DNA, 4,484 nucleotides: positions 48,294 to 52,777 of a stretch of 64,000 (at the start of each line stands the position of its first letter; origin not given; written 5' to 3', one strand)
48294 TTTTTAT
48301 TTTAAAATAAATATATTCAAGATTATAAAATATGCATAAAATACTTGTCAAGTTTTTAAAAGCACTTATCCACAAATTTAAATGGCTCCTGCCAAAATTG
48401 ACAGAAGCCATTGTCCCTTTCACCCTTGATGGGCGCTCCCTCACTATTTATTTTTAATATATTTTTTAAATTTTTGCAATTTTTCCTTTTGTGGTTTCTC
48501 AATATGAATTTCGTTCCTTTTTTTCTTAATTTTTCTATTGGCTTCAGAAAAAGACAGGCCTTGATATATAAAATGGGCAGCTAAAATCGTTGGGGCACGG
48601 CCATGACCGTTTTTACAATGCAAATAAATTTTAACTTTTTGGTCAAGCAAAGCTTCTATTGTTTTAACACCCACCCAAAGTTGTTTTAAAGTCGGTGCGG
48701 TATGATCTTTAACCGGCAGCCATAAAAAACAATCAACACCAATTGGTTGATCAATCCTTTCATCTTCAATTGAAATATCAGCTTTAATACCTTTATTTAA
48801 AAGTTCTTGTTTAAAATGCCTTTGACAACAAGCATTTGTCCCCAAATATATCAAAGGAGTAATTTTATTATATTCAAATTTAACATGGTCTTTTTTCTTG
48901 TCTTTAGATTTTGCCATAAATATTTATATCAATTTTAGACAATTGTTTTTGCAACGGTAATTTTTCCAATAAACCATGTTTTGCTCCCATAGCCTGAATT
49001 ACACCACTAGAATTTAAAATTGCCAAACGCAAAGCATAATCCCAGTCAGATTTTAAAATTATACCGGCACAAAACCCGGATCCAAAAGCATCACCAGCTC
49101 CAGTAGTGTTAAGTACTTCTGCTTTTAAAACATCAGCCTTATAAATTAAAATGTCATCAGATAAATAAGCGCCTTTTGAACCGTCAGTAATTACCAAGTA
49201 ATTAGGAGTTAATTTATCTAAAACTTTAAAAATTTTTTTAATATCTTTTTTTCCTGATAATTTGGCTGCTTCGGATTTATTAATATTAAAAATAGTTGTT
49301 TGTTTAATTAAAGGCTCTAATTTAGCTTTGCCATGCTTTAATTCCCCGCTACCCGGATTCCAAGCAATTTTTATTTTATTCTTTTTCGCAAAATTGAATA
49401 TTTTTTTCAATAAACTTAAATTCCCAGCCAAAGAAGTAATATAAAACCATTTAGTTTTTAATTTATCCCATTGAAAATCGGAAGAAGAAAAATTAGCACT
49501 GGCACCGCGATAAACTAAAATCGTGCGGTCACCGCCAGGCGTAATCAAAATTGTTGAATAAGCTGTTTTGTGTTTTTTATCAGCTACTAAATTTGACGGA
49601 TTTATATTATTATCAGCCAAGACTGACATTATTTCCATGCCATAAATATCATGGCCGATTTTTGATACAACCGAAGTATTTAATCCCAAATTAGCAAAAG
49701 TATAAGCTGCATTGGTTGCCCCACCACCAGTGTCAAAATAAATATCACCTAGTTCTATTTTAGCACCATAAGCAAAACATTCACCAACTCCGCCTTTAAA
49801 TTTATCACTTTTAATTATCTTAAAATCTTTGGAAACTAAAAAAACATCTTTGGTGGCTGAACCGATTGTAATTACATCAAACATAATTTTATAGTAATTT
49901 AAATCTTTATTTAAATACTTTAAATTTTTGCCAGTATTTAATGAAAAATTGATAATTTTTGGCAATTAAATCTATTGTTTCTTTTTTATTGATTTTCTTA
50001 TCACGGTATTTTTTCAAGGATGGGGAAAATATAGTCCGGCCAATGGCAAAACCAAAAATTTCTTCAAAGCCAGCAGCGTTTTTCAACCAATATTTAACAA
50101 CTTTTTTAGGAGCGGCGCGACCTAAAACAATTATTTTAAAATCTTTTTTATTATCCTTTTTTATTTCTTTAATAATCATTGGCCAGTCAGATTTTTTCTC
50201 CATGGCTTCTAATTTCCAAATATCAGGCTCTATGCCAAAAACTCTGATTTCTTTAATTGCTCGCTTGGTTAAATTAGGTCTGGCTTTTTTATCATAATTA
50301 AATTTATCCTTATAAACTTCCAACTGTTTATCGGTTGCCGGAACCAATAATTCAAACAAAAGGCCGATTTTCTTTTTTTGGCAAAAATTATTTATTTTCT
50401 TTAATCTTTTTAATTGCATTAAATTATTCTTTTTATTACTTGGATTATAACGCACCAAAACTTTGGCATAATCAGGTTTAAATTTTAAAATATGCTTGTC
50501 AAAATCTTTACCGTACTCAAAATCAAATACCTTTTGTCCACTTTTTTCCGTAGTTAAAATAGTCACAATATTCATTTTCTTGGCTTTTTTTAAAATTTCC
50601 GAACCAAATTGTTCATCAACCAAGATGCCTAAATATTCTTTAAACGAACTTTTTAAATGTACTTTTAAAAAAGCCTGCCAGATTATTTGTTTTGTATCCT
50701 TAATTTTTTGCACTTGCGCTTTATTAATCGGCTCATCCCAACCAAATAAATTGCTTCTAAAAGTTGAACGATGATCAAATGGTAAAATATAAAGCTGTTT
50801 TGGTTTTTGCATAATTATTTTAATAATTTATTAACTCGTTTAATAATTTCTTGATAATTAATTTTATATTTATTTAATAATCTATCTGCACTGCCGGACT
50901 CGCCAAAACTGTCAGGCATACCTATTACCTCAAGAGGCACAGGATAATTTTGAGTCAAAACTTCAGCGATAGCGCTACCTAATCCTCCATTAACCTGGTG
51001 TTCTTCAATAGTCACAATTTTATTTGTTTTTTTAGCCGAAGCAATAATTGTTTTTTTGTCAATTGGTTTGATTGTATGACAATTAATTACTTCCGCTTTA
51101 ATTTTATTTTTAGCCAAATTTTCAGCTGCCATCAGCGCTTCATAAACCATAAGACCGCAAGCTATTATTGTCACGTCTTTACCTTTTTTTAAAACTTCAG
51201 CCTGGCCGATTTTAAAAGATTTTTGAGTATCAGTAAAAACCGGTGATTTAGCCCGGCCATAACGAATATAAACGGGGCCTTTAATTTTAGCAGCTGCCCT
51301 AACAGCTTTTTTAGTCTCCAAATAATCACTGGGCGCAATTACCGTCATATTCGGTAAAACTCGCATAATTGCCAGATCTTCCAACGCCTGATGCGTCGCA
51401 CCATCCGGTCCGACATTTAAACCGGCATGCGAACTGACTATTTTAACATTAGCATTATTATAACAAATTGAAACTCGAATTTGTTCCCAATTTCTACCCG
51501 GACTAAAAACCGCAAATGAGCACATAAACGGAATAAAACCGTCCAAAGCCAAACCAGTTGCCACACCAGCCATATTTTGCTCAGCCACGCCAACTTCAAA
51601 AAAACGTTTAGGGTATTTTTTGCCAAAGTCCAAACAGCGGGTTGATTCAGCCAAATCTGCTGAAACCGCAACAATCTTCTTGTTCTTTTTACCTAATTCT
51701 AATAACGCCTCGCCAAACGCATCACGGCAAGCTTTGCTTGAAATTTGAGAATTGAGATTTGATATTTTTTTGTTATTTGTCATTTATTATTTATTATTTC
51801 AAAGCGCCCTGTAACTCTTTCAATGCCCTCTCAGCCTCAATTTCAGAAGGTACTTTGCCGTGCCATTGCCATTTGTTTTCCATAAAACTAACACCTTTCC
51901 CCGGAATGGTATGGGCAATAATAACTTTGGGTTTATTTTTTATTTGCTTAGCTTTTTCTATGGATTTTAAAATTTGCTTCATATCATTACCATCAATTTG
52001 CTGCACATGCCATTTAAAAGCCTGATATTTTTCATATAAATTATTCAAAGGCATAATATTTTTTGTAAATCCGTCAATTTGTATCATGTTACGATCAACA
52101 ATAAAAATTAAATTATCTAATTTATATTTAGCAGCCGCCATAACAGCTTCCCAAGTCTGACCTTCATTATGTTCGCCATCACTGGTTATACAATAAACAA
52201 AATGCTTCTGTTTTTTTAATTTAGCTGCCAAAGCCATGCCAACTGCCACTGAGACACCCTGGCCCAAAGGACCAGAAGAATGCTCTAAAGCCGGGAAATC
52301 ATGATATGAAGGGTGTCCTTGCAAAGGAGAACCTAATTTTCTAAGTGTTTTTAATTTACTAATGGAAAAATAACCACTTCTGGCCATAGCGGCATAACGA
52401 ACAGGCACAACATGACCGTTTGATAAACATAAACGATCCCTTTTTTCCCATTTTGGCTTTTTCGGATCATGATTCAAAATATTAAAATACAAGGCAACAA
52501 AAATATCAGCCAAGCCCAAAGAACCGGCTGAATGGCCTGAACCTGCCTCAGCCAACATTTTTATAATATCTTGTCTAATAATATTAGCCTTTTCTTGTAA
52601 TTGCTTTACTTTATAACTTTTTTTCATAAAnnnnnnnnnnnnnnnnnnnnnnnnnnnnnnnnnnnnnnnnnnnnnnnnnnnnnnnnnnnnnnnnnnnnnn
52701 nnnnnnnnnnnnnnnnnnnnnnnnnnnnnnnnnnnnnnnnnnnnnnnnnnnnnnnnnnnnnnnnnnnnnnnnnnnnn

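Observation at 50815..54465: Rubredoxin-fused FTR-like redox protein embedded in a pentose-phosphate cluster with split transketolase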

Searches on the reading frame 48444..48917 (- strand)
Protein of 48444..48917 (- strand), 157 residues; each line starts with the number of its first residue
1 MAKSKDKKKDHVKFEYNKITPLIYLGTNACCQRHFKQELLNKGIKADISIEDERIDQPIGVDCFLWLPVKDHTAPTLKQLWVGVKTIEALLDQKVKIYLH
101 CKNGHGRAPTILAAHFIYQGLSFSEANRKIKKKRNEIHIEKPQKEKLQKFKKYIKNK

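Call 3: search_protein_families(library=pfam, proteins=[window:48444-48917:-], max_evalue=0.01)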
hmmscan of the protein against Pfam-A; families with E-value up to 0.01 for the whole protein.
window:48444-48917:- (157 aa): 4 families
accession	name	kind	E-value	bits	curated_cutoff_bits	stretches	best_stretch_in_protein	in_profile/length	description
PF22785.1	Tc-R-P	-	1.7e-15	57.8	27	1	37-120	17-105/106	Polymorphic toxin system, DSP-PTPase phosphatase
PF00782.25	DSPc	-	4.4e-12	46.4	33.5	1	23-151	1-131/133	Dual specificity phosphatase, catalytic domain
PF22784.1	PTP-SAK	-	6.4e-09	36.5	27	1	65-127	58-120/153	Swiss Army Knife protein, DSP-PTPase phosphatase domain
PF22741.1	PTP-NADK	-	2.7e-06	27.3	27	1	66-135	81-150/163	DSP-PTPase phosphatase fused to NAD+ Kinase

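Call 55: search_protein_families(library=ncbifam, proteins=[window:48444-48917:-], max_evalue=0.01)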
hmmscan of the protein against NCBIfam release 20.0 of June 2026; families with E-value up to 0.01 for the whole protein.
window:48444-48917:- (157 aa): 2 families
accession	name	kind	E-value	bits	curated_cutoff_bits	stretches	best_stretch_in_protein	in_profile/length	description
NF009025.0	PRK12361.1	equivalog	1.3e-11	43.4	505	1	47-152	125-234/546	hypothetical protein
NF041348.1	XopH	equivalog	0.0042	16.4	500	1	57-132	238-311/368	type III secretion system effector XopH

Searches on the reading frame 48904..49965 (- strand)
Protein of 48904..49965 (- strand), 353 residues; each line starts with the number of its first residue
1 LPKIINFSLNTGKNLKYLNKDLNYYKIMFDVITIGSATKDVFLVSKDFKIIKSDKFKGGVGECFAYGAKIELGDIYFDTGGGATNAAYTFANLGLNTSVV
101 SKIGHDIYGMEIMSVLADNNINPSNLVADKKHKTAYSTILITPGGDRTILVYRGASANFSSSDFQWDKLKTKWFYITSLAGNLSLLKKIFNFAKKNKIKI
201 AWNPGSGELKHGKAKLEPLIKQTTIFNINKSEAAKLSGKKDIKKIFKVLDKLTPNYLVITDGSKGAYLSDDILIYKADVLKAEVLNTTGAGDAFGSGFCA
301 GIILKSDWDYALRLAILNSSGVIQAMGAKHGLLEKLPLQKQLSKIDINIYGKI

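Call 3: search_protein_families(library=pfam, proteins=[window:48904-49965:-], max_evalue=0.01)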
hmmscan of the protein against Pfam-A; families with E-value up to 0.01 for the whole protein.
window:48904-49965:- (353 aa): 2 families
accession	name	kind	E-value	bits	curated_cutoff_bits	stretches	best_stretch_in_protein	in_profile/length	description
PF00294.29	PfkB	-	3.2e-39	135.5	25.8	1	68-331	24-298/302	pfkB family carbohydrate kinase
PF08543.17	Phos_pyr_kin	-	0.00043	20.2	27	1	217-316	114-225/246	Phosphomethylpyrimidine kinase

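Call 55: search_protein_families(library=ncbifam, proteins=[window:48904-49965:-], max_evalue=0.01)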
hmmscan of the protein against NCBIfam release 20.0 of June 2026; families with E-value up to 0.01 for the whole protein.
window:48904-49965:- (353 aa): 25 families
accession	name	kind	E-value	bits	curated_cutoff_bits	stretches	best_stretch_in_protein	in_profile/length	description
TIGR02152.1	D_ribokin_bact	equivalog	5.3e-34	117.9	299.65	1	68-332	23-290/298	ribokinase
TIGR04382.1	myo_inos_iolC_N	equivalog_domain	4e-25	88.7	300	1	80-326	34-293/309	5-dehydro-2-deoxygluconokinase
NF053626.1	RibKinHalex1628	equivalog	6.7e-22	78.3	330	1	79-326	37-274/293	ATP-dependent ribose-1-phosphate kinase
NF008353.0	PRK11142.1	equivalog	5.1e-20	72.2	341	1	78-331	37-292/307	ribokinase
NF006957.1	PRK09434.1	equivalog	1.4e-18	67.5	450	1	79-342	26-302/302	fructokinase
NF041134.1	R1P_kin_Thcocales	equivalog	2.5e-17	63.2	500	1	66-348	23-288/291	ADP-dependent ribose-1-phosphate kinase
TIGR02198.1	rfaE_dom_I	equivalog_domain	4.9e-16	58.7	345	2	186-331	162-305/315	D-glycero-beta-D-manno-heptose-7-phosphate kinase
TIGR03168.1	1-PFK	subfamily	8.6e-16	57.7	216.4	1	66-336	21-295/305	hexose kinase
NF040938.1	KDG_KDGal_kin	equivalog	1.5e-15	57.1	400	1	81-340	31-297/305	bifunctional 2-dehydro-3-deoxygluconokinase/2-dehydro-3-deoxygalactonokinase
NF041164.1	NucKinThplmales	equivalog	4.6e-14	52.3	450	1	78-323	36-272/295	nucleoside kinase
TIGR03828.1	pfkB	equivalog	9e-14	51.2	292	1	76-336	31-295/305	1-phosphofructokinase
NF007321.0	PRK09813.1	equivalog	2.3e-13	50.2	247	1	79-328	23-260/261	fructoselysine 6-kinase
NF047869.1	myo_kin_aldol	exception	2.9e-13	49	600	2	237-338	220-323/586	bifunctional 5-dehydro-2-deoxygluconokinase/5-dehydro-2-deoxyphosphogluconate aldolase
NF041332.1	KDG_KDGal_kin_Halo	equivalog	9.6e-11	41.7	440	1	76-315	29-284/320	bifunctional 2-dehydro-3-deoxygluconokinase/2-dehydro-3-deoxygalactonokinase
NF007355.0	PRK09850.1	equivalog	2.2e-10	40.1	540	1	68-315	28-279/313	pseudouridine kinase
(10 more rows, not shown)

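Call 83: search_solved_structures(query=window:48904-49965:-, max_evalue=1e-10)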
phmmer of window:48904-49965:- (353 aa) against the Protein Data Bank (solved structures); distinct sequences matched with E-value up to 1e-10: 8.
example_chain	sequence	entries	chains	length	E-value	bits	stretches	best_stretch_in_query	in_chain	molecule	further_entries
3h49_A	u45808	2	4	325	4.4e-14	55.8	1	74-336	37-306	Ribokinase | Uncharacterized sugar kinase ydjH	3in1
3hj6_A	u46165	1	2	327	4.3e-13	52.5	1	79-323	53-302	Fructokinase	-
2qcv_A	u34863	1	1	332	1.7e-12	50.6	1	79-337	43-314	Putative 5-dehydro-2-deoxygluconokinase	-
2c49_A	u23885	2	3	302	1.8e-12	50.5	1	79-332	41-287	SUGAR KINASE MJ0406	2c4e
3pl2_A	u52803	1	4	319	4.1e-12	49.3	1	79-325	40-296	Sugar kinase, ribokinase family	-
3ewm_A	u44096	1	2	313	2.1e-11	47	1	79-309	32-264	Uncharacterized sugar kinase PH1459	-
1tyy_A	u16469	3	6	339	2.1e-11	47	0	79-343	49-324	putative sugar kinase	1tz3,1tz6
3gbu_A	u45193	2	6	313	4.3e-11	46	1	79-309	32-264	Uncharacterized sugar kinase PH1459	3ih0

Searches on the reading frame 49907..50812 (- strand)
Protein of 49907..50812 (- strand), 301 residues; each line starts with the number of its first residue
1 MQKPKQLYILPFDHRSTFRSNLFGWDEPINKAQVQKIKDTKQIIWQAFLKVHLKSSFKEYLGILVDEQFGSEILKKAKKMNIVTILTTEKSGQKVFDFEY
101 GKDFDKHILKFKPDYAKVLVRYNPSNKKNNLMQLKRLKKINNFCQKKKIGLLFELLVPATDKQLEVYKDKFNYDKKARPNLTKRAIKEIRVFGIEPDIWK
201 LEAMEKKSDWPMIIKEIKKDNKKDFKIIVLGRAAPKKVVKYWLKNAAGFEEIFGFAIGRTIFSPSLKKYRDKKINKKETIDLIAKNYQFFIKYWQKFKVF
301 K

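Call 3: search_protein_families(library=pfam, proteins=[window:49907-50812:-], max_evalue=0.01)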
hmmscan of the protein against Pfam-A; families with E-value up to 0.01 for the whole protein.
window:49907-50812:- (301 aa): 2 families
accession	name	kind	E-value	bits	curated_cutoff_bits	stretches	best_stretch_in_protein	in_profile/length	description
PF09863.15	DUF2090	-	5e-38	131.4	27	1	3-296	33-308/310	Uncharacterized protein conserved in bacteria (DUF2090)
PF01791.15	DeoC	-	0.0045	17.1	23.8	1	114-263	91-228/229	DeoC/LacD family aldolase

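Call 55: search_protein_families(library=ncbifam, proteins=[window:49907-50812:-], max_evalue=0.01)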
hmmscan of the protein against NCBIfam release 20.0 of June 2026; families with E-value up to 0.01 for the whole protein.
window:49907-50812:- (301 aa): 1 family
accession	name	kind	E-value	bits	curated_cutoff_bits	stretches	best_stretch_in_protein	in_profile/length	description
NF047869.1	myo_kin_aldol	exception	6.4e-19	67.7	600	1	4-240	359-578/586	bifunctional 5-dehydro-2-deoxygluconokinase/5-dehydro-2-deoxyphosphogluconate aldolase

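Call 82: search_solved_structures(query=window:49907-50812:-, max_evalue=1)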
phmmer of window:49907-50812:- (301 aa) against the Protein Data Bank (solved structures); distinct sequences matched with E-value up to 1: 20.
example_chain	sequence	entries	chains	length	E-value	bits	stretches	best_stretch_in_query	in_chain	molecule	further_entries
9gf1_A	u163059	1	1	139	0.44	13.1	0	91-143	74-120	Galectin-3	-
3aya_A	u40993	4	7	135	0.52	12.9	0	91-143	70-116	Galectin-3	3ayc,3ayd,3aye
9ug4_A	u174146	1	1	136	0.53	12.9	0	91-143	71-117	Galectin-3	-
1a3k_A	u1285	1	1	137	0.54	12.8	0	91-143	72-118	GALECTIN-3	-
3zsk_A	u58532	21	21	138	0.56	12.8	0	91-143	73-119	GALECTIN-3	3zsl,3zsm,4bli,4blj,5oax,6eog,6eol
2xg3_A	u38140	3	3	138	0.56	12.8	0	91-143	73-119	Galectin-3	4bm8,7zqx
2nmn_A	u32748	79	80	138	0.56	12.8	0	91-143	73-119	Galectin-3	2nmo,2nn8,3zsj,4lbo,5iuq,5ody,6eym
4lbj_A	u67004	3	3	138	0.57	12.8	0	91-143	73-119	Galectin-3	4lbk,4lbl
4lbm_A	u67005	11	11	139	0.57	12.8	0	91-143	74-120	Galectin-3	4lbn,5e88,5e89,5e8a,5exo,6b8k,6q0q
6exy_A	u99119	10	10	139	0.57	12.8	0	91-143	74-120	Galectin-3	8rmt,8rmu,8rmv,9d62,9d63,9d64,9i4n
8ymd_A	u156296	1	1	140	0.59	12.7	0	91-143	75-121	Galectin-3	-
28vp_A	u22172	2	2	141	0.6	12.7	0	91-143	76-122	Galectin-3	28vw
3t1l_A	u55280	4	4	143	0.63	12.6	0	91-143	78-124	Galectin-3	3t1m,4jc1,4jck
4r9a_A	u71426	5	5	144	0.64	12.6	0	91-143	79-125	Galectin-3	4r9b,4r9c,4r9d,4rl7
8bz3_A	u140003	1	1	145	0.66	12.6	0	91-143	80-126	Galectin-3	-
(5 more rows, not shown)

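Call 90: predict_structure(protein=window:49907-50812:-)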
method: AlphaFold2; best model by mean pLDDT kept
length: 301 residues; sequences in the alignment: 1
mean_pLDDT: 40.2   pTM: 0.35
mean pLDDT of the five models: 40.2, 40.1, 37.7, 35.9, 34.6
residues with pLDDT >= 90: 0; 70-90: 13; 50-70: 55; < 50: 233
segments of 3 or more residues with pLDDT < 50: 1-27, 52-133, 149-261, 293-301
pLDDT, mean of each block of 10 residues (from residue 1): 30 37 47 59 57 39 28 32 29 27 32 38 43 51 51 40 40 36 25 22 26 30 33 36 36 36 63 79 62 43 32
secondary structure, 60 per line:
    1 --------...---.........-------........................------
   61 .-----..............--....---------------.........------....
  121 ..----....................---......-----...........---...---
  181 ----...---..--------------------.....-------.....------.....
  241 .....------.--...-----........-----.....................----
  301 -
elements in order: E9-11 H15-23 H31-54 H67-80 E83-86 H102-110 E117-122 H127-146 E150-155 H161-171 E213-217 E225-229 H236-245 E255-257 H263-270 H276-296

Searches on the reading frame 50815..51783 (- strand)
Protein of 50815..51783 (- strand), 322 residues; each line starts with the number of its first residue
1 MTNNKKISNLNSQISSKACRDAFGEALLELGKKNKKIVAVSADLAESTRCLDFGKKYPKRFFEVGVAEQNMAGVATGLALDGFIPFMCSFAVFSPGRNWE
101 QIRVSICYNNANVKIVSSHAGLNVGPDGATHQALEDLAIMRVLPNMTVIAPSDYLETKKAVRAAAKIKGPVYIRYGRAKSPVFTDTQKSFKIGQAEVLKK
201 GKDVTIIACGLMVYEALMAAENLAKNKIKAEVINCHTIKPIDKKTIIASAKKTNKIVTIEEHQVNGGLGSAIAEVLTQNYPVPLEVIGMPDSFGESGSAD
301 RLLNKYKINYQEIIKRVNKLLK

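Call 3: search_protein_families(library=pfam, proteins=[window:50815-51783:-], max_evalue=0.01)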
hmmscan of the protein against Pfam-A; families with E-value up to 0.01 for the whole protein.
window:50815-51783:- (322 aa): 4 families
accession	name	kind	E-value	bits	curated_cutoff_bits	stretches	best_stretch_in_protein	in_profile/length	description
PF02779.29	Transket_pyr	-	4.4e-45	153.9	27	1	17-179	3-171/174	Transketolase, pyrimidine binding domain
PF02780.25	Transketolase_C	-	1.7e-36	125.3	25.9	1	193-313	1-124/124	Transketolase, C-terminal domain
PF22613.1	Transketolase_C_1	-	2.1e-07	31.6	27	1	200-308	10-112/113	Transketolase-like TK C-terminal domain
PF17147.9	PFOR_II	-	0.00014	22.6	27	1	203-283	2-85/102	Pyruvate:ferredoxin oxidoreductase core domain II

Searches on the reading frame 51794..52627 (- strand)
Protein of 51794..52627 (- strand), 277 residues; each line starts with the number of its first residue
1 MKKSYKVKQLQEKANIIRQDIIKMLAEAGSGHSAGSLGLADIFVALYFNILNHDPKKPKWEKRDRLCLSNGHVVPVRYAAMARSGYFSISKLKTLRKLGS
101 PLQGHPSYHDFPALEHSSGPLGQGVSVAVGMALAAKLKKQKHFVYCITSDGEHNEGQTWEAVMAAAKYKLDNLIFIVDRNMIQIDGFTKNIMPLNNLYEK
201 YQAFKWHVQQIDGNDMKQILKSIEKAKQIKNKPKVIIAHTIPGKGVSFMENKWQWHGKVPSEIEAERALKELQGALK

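Call 3: search_protein_families(library=pfam, proteins=[window:51794-52627:-], max_evalue=0.01)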
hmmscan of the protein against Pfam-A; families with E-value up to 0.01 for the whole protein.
window:51794-52627:- (277 aa): 4 families
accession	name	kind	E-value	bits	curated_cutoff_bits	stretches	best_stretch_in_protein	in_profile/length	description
PF00456.26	Transketolase_N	-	3.9e-60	204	22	1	12-260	4-263/334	Transketolase, thiamine diphosphate binding domain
PF13292.11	DXP_synthase_N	-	9.9e-17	61.5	21.2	1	4-185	12-176/274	1-deoxy-D-xylulose-5-phosphate synthase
PF00676.26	E1_dh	-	2e-10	40.6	22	1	117-229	99-210/300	Dehydrogenase E1 component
PF02775.26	TPP_enzyme_C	-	0.00016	21.9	21.9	1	116-181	25-84/151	Thiamine pyrophosphate enzyme, C-terminal TPP binding domain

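Call 47: find_related_loci(query=window:51794-52627:-, collection=metagenome_contigs, flank=6000)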
Query window:51794-52627:- (277 aa) in metagenome_contigs; peptide patterns used: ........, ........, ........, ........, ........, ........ (x = any residue, [..] = any of these).
93 stretches matched a pattern; 43 encode a relative of the query (tblastn E <= 1e-3); 43 distinct loci.
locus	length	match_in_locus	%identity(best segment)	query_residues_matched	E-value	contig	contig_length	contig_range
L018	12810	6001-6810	78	3-272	7e-148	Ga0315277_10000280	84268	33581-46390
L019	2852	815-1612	78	7-272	1e-153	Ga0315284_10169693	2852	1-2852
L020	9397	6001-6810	80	7-276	1e-145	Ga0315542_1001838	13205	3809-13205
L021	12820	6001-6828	76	1-276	3e-141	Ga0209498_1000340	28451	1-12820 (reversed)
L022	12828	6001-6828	76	1-276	3e-141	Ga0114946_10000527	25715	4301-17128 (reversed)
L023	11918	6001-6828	75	1-276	2e-139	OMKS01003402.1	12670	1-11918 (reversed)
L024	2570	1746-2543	69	8-273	4e-127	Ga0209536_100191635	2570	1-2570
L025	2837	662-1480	61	1-273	2e-123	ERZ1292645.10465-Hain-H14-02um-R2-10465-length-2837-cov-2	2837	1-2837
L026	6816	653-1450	63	9-274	3e-118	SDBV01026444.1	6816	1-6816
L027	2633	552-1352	64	7-273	1e-123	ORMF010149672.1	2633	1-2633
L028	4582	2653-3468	63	7-276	4e-117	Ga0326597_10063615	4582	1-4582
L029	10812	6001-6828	62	3-276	2e-116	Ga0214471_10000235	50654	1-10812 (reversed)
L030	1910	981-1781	63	7-273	4e-123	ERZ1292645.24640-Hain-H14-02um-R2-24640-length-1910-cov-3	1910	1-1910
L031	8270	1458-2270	66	1-273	9e-116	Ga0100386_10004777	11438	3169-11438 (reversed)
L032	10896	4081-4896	63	7-276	1e-115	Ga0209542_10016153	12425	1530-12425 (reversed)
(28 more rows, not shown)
